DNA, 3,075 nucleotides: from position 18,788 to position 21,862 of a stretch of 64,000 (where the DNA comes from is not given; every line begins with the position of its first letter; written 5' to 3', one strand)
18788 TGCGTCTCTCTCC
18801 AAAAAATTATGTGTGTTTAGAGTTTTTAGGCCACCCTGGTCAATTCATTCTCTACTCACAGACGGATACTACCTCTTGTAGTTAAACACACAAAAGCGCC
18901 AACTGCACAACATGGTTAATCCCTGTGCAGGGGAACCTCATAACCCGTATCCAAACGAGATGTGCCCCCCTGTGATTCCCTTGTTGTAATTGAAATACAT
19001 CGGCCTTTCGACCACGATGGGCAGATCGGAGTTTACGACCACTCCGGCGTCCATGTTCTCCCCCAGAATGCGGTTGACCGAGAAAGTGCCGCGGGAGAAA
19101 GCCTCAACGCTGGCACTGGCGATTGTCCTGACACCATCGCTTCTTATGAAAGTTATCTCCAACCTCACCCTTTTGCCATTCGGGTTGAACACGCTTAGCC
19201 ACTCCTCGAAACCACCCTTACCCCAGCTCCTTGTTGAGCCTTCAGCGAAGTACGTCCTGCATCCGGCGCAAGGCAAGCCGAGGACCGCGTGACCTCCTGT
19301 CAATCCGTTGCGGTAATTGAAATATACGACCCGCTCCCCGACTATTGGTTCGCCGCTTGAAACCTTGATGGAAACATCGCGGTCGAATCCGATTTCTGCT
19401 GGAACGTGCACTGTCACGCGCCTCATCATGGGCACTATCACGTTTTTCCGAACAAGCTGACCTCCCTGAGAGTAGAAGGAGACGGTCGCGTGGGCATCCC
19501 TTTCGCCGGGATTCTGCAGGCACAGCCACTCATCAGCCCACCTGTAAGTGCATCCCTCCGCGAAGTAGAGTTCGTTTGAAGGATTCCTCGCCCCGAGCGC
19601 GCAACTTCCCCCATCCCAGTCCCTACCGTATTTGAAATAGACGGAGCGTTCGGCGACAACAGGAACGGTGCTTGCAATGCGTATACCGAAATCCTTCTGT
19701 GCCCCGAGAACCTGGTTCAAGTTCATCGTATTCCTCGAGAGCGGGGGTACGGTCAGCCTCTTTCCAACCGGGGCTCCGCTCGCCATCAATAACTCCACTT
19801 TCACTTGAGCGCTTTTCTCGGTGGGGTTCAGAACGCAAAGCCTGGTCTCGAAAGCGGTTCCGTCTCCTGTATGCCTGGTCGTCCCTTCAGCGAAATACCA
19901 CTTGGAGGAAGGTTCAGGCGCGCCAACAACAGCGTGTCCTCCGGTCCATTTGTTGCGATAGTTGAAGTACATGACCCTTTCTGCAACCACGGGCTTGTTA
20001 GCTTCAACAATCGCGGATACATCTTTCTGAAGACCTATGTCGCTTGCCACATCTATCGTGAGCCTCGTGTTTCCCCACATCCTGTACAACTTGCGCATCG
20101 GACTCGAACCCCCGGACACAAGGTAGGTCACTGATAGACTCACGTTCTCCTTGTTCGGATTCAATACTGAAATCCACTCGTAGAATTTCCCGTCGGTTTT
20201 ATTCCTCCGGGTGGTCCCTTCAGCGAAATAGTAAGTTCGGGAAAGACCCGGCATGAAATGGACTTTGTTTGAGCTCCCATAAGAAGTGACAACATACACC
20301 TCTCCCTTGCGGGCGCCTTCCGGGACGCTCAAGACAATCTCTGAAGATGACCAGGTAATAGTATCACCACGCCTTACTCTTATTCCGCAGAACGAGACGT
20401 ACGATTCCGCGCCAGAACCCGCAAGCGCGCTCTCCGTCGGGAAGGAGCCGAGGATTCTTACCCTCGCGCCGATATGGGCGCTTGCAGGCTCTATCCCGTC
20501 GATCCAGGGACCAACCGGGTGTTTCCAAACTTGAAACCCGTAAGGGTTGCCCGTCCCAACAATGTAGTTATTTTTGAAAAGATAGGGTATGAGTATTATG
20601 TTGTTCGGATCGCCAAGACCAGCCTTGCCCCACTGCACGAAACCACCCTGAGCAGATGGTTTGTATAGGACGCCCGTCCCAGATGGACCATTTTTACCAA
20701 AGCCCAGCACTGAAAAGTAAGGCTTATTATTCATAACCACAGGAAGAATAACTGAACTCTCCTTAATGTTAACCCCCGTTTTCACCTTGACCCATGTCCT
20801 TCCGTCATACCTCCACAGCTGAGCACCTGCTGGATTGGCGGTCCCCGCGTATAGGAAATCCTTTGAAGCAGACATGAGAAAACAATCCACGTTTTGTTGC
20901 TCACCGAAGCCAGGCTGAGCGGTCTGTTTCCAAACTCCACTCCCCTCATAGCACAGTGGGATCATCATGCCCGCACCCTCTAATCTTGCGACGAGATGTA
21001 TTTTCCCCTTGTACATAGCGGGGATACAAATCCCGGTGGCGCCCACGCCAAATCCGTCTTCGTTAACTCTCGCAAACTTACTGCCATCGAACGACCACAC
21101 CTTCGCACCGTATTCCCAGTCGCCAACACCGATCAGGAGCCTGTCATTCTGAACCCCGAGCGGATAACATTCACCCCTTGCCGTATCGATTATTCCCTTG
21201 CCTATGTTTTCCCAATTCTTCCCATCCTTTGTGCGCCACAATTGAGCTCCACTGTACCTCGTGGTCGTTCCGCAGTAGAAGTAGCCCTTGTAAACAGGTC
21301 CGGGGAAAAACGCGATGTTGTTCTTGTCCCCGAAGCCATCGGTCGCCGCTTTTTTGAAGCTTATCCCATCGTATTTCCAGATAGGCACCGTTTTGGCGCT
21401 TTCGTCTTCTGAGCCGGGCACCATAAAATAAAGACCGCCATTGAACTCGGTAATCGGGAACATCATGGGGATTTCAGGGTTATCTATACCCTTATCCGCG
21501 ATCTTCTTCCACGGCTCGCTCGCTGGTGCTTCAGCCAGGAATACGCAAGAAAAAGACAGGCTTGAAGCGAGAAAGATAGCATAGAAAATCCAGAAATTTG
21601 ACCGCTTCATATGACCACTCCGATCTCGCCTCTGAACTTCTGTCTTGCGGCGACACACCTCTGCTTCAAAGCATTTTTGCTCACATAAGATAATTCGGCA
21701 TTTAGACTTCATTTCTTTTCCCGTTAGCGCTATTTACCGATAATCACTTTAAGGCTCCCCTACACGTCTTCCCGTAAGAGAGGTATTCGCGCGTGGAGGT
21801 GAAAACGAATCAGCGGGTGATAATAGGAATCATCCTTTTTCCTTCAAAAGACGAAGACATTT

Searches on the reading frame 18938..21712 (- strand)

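Call 72: search_protein_families(library=pfam, proteins=[window:18938-21712:-], max_evalue=0.00001)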
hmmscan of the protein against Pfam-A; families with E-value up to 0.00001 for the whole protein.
window:18938-21712:- (924 aa): 2 families
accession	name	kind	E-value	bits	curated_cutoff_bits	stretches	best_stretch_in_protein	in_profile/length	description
PF18986.5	DUF5719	-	4.5e-11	42.9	26.2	0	622-683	65-129/319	Family of unknown function (DUF5719)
PF07100.16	ASRT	-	1.9e-10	41.2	25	0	603-688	4-99/119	Anabaena sensory rhodopsin transducer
